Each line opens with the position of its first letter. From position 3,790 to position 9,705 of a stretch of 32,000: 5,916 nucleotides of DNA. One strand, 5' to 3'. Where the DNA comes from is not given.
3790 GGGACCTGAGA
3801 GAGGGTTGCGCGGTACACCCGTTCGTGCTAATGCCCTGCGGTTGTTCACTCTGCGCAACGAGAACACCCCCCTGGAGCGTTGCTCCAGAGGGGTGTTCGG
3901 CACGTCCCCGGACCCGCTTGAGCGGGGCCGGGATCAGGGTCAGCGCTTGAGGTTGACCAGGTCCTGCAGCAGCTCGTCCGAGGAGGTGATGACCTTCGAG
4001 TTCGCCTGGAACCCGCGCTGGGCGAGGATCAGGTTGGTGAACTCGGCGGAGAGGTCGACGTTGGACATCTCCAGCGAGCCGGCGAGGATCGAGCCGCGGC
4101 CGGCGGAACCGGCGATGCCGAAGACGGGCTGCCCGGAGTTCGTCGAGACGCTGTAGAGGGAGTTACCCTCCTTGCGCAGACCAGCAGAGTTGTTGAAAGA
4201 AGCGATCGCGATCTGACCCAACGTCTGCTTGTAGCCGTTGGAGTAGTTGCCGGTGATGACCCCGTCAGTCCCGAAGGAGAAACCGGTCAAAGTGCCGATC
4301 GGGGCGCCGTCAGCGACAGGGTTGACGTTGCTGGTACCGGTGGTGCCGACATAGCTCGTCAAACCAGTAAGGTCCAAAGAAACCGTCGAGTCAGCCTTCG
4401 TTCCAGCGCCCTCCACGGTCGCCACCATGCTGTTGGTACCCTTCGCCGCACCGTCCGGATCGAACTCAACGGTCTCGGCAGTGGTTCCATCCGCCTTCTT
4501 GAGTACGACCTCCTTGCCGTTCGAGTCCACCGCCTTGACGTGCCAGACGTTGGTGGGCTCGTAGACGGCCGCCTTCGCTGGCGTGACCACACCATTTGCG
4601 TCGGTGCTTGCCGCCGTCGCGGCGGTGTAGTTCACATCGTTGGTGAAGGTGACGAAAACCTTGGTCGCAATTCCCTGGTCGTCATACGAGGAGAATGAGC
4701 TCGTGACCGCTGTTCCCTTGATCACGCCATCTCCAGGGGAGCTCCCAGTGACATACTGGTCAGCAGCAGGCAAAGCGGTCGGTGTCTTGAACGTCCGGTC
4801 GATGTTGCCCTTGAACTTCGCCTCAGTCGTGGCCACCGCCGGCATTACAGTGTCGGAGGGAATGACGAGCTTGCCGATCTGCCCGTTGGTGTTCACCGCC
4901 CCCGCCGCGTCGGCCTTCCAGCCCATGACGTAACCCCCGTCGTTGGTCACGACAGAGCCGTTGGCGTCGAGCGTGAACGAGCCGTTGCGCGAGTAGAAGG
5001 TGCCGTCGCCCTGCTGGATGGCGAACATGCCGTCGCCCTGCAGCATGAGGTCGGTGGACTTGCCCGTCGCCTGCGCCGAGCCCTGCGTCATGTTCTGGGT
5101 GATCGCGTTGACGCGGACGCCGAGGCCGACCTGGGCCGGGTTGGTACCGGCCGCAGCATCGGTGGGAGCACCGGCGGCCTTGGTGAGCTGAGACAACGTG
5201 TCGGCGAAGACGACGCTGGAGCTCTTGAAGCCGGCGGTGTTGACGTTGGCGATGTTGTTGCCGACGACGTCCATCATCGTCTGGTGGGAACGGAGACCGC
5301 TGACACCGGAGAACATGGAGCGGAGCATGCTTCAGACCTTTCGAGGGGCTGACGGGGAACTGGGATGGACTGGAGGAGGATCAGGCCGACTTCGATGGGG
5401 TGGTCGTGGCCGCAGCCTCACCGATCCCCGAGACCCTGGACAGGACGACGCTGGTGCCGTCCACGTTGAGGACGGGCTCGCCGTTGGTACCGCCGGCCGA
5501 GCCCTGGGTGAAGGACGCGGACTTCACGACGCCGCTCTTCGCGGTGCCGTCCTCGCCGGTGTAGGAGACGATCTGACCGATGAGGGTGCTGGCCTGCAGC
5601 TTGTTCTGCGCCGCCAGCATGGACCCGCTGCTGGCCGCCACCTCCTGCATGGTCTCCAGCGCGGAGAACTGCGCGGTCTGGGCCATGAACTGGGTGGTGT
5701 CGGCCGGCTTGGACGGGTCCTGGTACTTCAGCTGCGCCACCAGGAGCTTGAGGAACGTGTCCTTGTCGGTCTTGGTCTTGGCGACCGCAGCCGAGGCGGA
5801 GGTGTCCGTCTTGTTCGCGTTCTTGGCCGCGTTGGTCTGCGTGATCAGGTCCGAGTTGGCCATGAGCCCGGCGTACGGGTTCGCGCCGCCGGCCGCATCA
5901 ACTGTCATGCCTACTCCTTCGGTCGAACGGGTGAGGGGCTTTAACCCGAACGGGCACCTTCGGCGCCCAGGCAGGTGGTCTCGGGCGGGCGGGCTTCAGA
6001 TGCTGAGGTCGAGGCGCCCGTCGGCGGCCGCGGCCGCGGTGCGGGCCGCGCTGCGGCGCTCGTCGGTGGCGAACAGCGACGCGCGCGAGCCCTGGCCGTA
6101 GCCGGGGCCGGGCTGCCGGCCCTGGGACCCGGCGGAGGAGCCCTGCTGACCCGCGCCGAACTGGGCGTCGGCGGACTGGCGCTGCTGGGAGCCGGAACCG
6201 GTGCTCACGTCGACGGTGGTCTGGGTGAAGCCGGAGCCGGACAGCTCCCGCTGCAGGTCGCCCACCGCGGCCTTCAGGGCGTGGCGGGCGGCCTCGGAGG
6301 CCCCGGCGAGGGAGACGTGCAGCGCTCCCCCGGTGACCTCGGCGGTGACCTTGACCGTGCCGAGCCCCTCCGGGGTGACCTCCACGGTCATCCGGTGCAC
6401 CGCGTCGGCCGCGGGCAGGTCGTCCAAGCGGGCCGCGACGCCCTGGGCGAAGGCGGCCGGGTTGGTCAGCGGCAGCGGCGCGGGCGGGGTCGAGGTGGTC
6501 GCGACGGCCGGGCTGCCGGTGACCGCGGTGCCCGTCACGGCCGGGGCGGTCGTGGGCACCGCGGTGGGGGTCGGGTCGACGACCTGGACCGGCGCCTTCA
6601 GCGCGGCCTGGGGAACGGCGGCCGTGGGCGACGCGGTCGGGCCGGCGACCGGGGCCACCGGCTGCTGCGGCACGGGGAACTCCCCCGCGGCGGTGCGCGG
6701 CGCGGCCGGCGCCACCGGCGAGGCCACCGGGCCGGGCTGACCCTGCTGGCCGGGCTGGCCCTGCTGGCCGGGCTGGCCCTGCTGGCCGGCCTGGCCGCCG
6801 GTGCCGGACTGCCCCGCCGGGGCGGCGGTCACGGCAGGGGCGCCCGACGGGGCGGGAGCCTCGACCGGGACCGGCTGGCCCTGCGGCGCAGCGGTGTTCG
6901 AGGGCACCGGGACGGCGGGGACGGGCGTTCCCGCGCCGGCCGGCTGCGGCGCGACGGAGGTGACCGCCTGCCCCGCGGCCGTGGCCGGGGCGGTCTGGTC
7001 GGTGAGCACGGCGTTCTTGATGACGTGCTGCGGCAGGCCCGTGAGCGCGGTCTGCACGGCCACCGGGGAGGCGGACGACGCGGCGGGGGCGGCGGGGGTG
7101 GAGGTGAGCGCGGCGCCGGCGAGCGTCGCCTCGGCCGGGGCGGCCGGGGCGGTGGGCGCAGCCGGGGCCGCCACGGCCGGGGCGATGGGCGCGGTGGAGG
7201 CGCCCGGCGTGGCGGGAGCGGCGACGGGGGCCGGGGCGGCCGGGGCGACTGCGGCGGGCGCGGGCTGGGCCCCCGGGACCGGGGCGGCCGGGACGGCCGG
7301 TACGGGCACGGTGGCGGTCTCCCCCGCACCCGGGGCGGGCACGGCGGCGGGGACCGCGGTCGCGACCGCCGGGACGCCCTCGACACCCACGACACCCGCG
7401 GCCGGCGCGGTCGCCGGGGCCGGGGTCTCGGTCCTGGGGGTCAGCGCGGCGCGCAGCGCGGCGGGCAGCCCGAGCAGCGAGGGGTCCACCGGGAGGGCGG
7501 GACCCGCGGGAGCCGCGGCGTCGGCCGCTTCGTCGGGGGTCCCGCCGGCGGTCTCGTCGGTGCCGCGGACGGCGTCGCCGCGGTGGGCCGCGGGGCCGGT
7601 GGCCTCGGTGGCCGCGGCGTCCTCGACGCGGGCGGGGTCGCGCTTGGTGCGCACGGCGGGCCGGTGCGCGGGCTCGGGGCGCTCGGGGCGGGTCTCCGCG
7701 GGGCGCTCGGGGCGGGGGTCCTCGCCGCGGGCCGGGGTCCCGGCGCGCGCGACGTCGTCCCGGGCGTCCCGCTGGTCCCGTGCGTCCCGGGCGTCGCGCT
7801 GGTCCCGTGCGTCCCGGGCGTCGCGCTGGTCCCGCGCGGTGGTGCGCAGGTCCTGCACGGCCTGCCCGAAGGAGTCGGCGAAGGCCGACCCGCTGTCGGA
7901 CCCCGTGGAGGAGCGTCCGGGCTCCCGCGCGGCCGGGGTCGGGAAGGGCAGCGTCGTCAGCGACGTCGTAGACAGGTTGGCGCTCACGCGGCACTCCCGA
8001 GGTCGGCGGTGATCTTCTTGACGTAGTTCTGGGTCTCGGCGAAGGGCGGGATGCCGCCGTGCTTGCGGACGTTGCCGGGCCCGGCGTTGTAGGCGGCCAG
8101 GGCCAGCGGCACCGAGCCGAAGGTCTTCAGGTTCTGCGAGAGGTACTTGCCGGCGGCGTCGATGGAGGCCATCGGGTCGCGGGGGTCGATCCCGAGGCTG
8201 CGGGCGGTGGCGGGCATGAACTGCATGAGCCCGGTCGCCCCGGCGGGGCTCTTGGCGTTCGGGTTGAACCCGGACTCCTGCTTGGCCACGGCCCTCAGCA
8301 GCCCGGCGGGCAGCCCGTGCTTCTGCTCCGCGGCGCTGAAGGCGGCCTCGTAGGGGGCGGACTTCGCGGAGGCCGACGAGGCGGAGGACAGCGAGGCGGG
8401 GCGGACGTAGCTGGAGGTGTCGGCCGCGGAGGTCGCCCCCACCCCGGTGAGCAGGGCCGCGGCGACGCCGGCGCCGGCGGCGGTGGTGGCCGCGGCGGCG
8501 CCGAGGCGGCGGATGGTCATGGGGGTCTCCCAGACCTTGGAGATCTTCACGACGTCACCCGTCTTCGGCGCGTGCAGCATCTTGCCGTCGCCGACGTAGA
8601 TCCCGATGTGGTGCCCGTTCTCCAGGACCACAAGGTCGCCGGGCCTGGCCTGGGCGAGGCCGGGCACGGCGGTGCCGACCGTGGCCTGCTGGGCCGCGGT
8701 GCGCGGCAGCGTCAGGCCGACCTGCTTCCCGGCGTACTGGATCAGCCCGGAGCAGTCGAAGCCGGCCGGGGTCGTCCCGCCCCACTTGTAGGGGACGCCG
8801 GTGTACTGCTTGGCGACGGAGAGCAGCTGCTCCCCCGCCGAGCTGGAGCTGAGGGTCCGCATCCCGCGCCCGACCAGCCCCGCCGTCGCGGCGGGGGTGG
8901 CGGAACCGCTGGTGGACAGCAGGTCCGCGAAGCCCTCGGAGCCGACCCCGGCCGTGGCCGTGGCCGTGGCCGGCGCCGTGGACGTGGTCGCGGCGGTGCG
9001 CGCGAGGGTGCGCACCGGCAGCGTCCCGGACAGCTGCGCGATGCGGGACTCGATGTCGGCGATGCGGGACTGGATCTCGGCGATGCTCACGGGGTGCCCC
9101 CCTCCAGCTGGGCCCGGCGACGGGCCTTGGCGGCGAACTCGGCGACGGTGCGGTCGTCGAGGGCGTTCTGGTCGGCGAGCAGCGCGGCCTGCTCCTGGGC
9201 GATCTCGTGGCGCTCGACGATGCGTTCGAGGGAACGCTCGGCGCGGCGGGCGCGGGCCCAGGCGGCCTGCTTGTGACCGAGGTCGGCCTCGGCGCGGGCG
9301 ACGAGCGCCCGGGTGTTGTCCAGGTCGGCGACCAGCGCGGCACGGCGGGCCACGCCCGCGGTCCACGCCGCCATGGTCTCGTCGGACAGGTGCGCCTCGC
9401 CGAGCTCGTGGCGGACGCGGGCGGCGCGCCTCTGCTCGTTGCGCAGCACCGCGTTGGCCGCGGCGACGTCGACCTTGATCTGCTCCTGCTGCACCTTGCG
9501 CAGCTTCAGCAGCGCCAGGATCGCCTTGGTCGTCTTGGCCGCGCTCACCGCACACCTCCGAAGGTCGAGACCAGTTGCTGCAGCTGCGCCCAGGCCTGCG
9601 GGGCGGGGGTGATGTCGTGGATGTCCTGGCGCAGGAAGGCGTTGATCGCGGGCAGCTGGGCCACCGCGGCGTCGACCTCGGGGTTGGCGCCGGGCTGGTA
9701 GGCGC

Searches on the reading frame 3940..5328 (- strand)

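Call 4: search_protein_families(library=pfam, proteins=[window:3940-5328:-])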
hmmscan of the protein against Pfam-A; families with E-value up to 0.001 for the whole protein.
window:3940-5328:- (462 aa): 3 families
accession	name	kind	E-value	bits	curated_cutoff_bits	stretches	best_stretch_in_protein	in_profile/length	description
PF06429.18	Flg_bbr_C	-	3e-17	62.3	23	1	416-460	2-46/46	Flagellar basal body rod FlgEFG protein C-terminal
PF22692.1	LlgE_F_G_D1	-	2e-12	47.5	27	1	96-161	2-52/64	Flagellar hook protein FlgE/F/G D1 domain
PF00460.25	Flg_bb_rod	-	1.4e-08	34.9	20.7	1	8-35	4-31/31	Flagella basal body rod protein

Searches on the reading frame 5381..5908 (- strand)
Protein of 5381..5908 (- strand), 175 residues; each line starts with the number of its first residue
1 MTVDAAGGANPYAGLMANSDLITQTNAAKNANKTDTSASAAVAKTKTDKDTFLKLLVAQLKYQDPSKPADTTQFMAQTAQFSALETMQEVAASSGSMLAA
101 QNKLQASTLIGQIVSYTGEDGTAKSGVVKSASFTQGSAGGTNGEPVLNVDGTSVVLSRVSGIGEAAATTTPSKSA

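Call 4: search_protein_families(library=pfam, proteins=[window:5381-5908:-])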
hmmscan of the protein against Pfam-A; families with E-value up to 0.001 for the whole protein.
window:5381-5908:- (175 aa): 1 family
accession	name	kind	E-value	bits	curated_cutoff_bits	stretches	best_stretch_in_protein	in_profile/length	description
PF03963.19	FlgD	-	1.2e-20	73.9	27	1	23-92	2-71/75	Flagellar hook capping protein - N-terminal region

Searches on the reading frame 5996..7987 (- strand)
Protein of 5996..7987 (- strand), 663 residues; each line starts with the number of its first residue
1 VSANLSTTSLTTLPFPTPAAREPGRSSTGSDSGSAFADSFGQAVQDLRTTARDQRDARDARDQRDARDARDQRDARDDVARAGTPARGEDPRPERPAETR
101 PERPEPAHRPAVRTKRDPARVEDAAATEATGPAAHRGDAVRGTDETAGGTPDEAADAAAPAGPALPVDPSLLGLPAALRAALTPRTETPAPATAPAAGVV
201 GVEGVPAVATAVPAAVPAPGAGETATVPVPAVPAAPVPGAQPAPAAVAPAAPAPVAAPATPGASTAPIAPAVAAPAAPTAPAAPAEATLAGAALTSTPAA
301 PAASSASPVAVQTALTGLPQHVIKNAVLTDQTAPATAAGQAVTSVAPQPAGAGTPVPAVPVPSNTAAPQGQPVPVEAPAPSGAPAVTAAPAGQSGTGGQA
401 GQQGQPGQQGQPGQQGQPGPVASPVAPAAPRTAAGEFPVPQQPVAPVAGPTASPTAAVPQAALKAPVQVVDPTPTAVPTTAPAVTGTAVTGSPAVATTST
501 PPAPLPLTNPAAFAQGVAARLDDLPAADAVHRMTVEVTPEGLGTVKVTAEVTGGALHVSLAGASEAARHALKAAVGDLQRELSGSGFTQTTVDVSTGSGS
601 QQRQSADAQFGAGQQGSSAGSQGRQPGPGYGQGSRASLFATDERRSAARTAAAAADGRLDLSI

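Call 4: search_protein_families(library=pfam, proteins=[window:5996-7987:-])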
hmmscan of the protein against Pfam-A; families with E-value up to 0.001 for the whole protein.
window:5996-7987:- (663 aa): 2 families
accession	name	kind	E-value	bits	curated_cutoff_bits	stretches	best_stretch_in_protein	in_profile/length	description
PF02120.21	Flg_hook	-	5.6e-16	58.6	29.8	1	526-602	8-84/85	Flagellar hook-length control protein FliK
PF01391.23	Collagen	-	0.00066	19.8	27.2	1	391-420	24-53/60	Collagen triple helix repeat (20 copies)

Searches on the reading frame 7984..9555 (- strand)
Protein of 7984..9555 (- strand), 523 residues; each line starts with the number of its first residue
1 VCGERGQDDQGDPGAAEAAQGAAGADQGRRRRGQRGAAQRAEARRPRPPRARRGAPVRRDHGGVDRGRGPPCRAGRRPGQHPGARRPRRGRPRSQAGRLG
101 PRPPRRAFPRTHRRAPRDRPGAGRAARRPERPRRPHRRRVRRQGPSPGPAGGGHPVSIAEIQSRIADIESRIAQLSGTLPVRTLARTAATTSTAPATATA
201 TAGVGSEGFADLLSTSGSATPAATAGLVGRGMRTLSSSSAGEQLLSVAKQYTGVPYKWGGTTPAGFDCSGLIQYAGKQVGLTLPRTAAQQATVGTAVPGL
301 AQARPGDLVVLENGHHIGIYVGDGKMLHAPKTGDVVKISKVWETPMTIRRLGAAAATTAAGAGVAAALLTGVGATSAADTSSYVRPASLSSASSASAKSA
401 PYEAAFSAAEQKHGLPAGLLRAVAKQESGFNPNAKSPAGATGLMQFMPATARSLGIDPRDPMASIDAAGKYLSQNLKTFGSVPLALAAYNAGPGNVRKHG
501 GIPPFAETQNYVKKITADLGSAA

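Call 4: search_protein_families(library=pfam, proteins=[window:7984-9555:-])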
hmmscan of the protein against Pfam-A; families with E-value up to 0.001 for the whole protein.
window:7984-9555:- (523 aa): 4 families
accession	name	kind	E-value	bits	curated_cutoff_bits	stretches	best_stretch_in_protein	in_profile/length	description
PF01464.25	SLT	-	1.1e-29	102.8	21.3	1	406-510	3-115/117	Transglycosylase SLT domain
PF00877.26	NLPC_P60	-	8.1e-27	93.7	23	1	253-347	1-97/105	NlpC/P60 family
PF13406.11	SLT_2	-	0.00013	21.8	24.3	0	436-457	151-172/292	Transglycosylase SLT domain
PF19489.4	SLT_4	-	0.0003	20.9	27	1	386-453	18-83/184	Transglycosylase SLT domain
